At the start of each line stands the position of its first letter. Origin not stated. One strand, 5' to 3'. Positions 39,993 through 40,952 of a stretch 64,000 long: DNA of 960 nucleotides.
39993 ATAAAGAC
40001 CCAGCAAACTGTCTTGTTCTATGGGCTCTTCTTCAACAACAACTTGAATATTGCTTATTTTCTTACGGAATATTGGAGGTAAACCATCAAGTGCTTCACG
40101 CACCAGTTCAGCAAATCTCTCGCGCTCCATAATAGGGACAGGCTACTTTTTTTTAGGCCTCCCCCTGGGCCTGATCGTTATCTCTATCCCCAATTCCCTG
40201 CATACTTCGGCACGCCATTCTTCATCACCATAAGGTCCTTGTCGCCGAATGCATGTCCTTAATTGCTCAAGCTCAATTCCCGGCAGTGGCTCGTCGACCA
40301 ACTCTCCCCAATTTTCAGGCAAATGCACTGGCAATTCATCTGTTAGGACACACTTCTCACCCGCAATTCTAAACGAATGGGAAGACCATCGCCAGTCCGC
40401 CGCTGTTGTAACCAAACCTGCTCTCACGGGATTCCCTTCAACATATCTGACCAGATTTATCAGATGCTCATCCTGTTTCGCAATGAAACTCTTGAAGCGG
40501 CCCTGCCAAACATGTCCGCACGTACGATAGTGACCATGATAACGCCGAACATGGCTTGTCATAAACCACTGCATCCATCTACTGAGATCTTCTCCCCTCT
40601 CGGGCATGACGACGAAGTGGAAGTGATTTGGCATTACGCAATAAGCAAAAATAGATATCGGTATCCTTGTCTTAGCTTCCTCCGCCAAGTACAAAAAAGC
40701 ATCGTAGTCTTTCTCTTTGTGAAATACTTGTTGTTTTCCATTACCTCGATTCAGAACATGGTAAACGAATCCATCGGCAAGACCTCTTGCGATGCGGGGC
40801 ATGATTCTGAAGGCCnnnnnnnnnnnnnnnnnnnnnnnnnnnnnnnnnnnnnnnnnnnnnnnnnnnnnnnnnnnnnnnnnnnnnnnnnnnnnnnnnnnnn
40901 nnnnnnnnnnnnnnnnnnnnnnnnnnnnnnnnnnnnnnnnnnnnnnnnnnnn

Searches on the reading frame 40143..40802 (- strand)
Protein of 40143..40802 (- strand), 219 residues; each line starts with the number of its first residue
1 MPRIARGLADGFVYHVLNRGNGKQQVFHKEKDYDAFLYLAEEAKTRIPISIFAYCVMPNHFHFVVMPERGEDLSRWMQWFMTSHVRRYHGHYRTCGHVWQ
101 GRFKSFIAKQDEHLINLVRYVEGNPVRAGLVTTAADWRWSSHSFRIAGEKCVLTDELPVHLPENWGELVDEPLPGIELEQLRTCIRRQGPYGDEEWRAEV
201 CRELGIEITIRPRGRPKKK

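Call 28: search_protein_families(library=pfam, proteins=[window:40143-40802:-], max_evalue=0.0001)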
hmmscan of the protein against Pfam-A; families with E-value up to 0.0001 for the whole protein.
window:40143-40802:- (219 aa): 1 family
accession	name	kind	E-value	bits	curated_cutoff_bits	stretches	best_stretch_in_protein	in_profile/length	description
PF01797.21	Y1_Tnp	-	5.6e-13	49.5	23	1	13-123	6-120/121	Transposase IS200 like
